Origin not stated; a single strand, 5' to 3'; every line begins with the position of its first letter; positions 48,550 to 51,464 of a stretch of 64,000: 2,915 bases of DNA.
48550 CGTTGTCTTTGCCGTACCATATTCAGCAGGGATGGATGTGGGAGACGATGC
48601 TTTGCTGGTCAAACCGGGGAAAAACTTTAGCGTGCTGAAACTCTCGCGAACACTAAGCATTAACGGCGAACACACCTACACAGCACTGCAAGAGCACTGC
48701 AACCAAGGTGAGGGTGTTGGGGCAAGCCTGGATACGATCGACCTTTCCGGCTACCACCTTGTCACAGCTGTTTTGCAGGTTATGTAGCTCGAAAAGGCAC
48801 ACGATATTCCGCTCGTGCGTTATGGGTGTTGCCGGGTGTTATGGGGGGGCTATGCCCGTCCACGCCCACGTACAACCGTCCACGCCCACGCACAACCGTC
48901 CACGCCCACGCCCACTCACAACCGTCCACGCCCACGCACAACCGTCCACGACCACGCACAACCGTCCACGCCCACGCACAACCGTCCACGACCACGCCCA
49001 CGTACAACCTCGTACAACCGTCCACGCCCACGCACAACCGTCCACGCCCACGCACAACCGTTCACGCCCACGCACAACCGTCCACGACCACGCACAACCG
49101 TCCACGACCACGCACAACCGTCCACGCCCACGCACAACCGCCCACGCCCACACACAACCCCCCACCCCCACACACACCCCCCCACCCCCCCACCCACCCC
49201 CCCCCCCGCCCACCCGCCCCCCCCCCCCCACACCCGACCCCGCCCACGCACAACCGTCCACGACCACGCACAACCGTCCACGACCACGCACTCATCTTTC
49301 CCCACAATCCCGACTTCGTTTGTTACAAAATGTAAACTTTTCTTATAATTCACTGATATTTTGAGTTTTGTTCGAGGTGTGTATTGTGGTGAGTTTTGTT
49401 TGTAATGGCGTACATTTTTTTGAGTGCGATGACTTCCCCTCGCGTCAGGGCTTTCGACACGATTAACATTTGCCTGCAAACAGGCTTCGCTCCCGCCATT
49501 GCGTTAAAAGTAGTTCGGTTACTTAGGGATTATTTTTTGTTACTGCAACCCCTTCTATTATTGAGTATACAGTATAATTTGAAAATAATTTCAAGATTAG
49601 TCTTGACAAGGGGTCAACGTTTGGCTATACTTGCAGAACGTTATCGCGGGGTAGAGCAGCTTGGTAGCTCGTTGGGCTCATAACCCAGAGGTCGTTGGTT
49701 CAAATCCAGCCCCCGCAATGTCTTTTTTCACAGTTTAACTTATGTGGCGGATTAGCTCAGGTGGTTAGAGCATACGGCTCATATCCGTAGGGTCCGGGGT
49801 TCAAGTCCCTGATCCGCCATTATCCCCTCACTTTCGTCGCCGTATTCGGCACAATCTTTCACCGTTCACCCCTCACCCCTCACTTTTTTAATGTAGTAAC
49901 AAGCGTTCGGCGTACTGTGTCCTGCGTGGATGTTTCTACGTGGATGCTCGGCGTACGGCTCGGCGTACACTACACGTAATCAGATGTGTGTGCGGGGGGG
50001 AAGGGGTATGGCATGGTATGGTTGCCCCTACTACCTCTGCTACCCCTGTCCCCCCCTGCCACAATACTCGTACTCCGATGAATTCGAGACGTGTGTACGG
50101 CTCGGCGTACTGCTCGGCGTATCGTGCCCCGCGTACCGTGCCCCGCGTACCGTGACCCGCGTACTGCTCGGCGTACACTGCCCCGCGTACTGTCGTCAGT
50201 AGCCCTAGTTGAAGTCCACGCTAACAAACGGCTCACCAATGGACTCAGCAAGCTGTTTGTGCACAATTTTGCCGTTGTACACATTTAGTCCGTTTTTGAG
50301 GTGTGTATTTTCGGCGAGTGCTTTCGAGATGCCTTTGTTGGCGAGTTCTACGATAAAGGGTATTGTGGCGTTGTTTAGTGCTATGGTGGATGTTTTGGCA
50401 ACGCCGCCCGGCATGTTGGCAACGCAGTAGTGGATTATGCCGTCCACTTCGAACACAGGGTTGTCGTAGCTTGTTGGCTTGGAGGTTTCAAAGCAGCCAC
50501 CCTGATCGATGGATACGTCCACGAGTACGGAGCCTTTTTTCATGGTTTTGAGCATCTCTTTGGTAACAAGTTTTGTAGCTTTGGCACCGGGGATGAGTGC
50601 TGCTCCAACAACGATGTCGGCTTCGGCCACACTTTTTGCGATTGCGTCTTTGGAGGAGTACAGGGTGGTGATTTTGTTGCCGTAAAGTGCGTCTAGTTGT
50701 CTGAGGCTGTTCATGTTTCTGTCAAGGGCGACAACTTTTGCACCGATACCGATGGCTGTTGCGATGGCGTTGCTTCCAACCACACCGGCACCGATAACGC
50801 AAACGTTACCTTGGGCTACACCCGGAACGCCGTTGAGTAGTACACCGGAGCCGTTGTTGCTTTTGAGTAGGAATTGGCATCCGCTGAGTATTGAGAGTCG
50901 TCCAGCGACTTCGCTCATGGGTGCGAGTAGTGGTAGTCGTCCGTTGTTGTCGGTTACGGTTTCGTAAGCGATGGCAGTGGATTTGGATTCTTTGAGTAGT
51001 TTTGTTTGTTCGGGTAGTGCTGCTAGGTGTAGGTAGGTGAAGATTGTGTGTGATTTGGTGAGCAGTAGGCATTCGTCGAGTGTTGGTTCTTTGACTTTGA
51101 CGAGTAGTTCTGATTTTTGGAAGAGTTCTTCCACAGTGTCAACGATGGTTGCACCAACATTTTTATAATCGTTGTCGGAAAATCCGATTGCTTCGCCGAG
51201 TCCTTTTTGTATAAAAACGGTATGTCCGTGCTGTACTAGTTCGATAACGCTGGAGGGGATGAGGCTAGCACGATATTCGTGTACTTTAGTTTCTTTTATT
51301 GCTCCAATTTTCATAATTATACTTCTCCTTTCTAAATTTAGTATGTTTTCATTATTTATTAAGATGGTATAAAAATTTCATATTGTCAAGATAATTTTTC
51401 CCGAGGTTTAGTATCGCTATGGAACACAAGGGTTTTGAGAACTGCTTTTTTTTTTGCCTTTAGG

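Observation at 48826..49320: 500-bp 21-mer array decaying into long homopolymeric C/G tracts beside an XRE regulator and the tRNA promoter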

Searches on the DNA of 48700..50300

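Call 53: search_rna_families(source=window, start=48700, end=50300, threshold=evalue, max_evalue=1)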
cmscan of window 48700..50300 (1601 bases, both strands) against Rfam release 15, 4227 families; matches with E-value up to 1: 8.
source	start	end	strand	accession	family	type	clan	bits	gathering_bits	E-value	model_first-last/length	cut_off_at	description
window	49746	49819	+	RF00005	tRNA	Gene; tRNA;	CL00001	65.1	29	1.8e-13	1-71/71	no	tRNA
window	49645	49718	+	RF00005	tRNA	Gene; tRNA;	CL00001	60.1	29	4.2e-12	1-71/71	no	tRNA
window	49994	50056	+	RF03610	mir-H7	Gene; miRNA;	CL00141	30.5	94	0.0072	1-69/69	no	mir-H7 microRNA precursor family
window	49990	50058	+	RF03620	mir-1233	Gene; miRNA;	-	25.1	87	0.13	1-82/82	no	mir-1233 microRNA precursor family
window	49987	50064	+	RF03447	mir-1231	Gene; miRNA;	-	23.8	80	0.083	1-86/86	no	mir-1231 microRNA precursor family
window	49990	50061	+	RF04226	mir-9186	Gene; miRNA;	-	21.7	73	0.35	1-80/80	no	mir-9186 microRNA precursor family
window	49760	49818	+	RF01684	mascRNA-menRNA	Gene;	-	21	42.5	0.29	1-56/56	no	MALAT1-associated small cytoplasmic RNA/MEN beta RNA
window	49996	50055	+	RF03196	mir-6790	Gene; miRNA;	-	20.5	78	0.51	1-63/63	no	mir-6790 microRNA precursor family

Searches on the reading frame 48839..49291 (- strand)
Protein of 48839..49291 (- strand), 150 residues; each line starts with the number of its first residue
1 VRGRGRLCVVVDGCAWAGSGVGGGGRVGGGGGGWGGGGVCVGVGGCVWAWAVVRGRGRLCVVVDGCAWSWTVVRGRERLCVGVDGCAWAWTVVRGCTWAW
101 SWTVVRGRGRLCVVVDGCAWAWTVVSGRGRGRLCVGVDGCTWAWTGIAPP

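Call 54: search_protein_families(library=pfam, proteins=[window:48839-49291:-], max_evalue=0.01)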
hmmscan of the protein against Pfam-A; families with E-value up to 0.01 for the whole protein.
window:48839-49291:- (150 aa): 1 family
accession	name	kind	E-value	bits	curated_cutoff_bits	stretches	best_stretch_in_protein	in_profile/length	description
PF21139.3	BT_MCC_alpha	-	0.00022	22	31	1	38-93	63-116/118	Methylcrotonyl-CoA carboxylase, alpha-subunit, BT domain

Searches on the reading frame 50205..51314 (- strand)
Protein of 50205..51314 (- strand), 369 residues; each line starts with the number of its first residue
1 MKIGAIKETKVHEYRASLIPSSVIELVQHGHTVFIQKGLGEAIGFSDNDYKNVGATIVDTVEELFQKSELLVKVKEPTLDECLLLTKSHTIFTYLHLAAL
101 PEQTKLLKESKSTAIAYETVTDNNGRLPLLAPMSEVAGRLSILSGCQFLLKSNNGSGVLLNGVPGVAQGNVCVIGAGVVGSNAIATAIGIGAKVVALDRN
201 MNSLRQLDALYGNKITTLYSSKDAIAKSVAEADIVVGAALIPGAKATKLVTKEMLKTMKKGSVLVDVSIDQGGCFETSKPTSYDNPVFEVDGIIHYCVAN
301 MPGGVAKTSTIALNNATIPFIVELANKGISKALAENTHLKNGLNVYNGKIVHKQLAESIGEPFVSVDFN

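Call 7: search_protein_families(library=pfam, proteins=[window:50205-51314:-], max_evalue=0.01)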
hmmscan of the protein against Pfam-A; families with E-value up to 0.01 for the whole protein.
window:50205-51314:- (369 aa): 9 families
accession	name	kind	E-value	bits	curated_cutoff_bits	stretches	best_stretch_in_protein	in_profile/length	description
PF01262.27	AlaDh_PNT_C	-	3.1e-82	275.6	23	1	142-353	2-214/214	Alanine dehydrogenase/PNT, C-terminal domain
PF05222.21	AlaDh_PNT_N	-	9.4e-42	142.9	30.4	1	5-137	2-136/136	Alanine dehydrogenase/PNT, N-terminal domain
PF02826.25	2-Hacid_dh_C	-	5.8e-08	32.8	25.1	1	167-268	35-127/178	D-isomer specific 2-hydroxyacid dehydrogenase, NAD binding domain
PF01488.26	Shikimate_DH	-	2.3e-06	28.2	24.3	1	166-269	10-113/138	Shikimate / quinate 5-dehydrogenase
PF03446.21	NAD_binding_2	-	8.5e-06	26.3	21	1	171-268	2-93/161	NAD binding domain of 6-phosphogluconate dehydrogenase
PF03807.23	F420_oxidored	-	0.00014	22.8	21.6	1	171-268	2-92/94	NADP oxidoreductase coenzyme F420-dependent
PF02882.25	THF_DHG_CYH_C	-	0.0014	18.4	27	1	213-314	61-149/160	Tetrahydrofolate dehydrogenase/cyclohydrolase, NAD(P)-binding domain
PF07992.20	Pyr_redox_2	-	0.0035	17.2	26.1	1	164-210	142-184/291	Pyridine nucleotide-disulphide oxidoreductase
PF02737.24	3HCDH_N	-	0.0048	17.3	22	1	170-224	1-55/180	3-hydroxyacyl-CoA dehydrogenase, NAD binding domain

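Call 9: find_encoding_contigs(protein=window:50205-51314:-, flank=4000, max_places=10)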
Protein window:50205-51314:- (369 aa): 1 contig read that carries it; 1 place shown.
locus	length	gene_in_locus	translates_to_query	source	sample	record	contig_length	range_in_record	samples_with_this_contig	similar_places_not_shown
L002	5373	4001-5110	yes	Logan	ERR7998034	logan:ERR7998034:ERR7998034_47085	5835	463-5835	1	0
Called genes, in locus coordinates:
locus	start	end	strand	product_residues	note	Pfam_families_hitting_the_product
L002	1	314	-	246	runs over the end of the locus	-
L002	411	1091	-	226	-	-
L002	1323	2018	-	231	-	-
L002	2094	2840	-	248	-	-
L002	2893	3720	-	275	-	-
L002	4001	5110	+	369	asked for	PF05222:AlaDh_PNT_N, PF01262:AlaDh_PNT_C, PF01488:Shikimate_DH (weak), PF02826:2-Hacid_dh_C, PF03446:NAD_binding_2 (weak)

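Call 15: find_related_loci(query=window:50205-51314:-, collection=genome_contigs, flank=6000)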
Query window:50205-51314:- (369 aa) in genome_contigs; peptide patterns used: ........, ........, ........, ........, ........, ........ (x = any residue, [..] = any of these).
131 stretches matched a pattern; 49 encode a relative of the query (tblastn E <= 1e-3); 49 distinct loci.
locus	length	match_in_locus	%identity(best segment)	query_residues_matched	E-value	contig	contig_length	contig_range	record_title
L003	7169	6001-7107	96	1-369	0e+0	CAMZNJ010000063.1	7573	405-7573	uncultured Deferribacteraceae bacterium isolate M_SnakePit_MAG_00002 genome assembly, contig: M_SnakePit_MAG_00002_00000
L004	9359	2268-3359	59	1-364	1e-134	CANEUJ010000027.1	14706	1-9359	MAG: Neisseriaceae bacterium isolate CE-Jul18-66 genome assembly, contig: CE-Jul18-C3198, whole genome shotgun sequence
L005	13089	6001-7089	52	1-363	9e-127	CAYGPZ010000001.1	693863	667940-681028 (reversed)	MAG TPA_asm: uncultured Hyphomonadaceae bacterium isolate ERP117304_co3_137 genome assembly, contig: NODE_3_length_69386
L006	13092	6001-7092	51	1-368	8e-119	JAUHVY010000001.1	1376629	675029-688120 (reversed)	MAG: Alphaproteobacteria bacterium isolate 1_bin.40 NODE_2_length_1376629_cov_24.301006, whole genome shotgun sequence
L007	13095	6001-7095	50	1-367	6e-119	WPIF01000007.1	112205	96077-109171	MAG: Nitrospirae bacterium isolate X2_MetaBAT.7 scaffold_63, whole genome shotgun sequence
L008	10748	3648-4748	50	1-367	8e-117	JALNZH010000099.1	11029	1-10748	MAG: Bacteroidetes bacterium isolate SO_2017_GW3 bin 7 scaffold_2964_c1_OW296A_2017, whole genome shotgun sequence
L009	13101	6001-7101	50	1-367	2e-116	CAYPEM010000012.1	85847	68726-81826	MAG TPA_asm: uncultured Chitinophagaceae bacterium isolate SRP292972_co2_148 genome assembly, contig: NODE_230_length_85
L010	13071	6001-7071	50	1-359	3e-115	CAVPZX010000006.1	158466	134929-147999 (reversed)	MAG: Nitrospirota bacterium isolate MFD03726.bin.1.73 genome assembly, contig: contig_63538, whole genome shotgun sequen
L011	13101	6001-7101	49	1-367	1e-113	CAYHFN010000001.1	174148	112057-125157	MAG TPA_asm: uncultured Chitinophagaceae bacterium isolate ERP119702_co1_35 genome assembly, contig: NODE_35_length_1741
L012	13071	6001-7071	49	1-359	9e-112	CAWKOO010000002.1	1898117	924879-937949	MAG: Nitrospirota bacterium isolate MFD03726.bin.2.99 genome assembly, contig: contig_56649, whole genome shotgun sequen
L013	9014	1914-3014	50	1-367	8e-112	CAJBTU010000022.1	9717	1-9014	MAG: uncultured Ignavibacteriae bacterium isolate Loc090721-7m_bin-539 genome assembly, contig: bin-539:022/426, whole g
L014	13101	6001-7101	50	1-367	3e-111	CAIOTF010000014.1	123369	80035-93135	MAG: uncultured Ignavibacteriae bacterium isolate KTt_bin-1621 genome assembly, contig: bin-1621:14/54, whole genome sho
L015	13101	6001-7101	50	1-367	6e-111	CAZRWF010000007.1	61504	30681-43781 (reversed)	MAG TPA_asm: uncultured Chitinophagaceae bacterium isolate SRP287453_co1_101 genome assembly, contig: NODE_706_length_61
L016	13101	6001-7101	50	1-367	1e-110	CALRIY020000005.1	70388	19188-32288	MAG: Synechococcus sp. UW140 isolate JJ-AX1-329-1-mx-bin491 genome assembly, contig: JJ-MOM7-71-C98, whole genome shotgu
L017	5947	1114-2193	54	1-360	1e-110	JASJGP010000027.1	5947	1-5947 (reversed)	MAG: Desulfobacterales bacterium isolate ChS5.bin.48 ChesSed_k141_598626, whole genome shotgun sequence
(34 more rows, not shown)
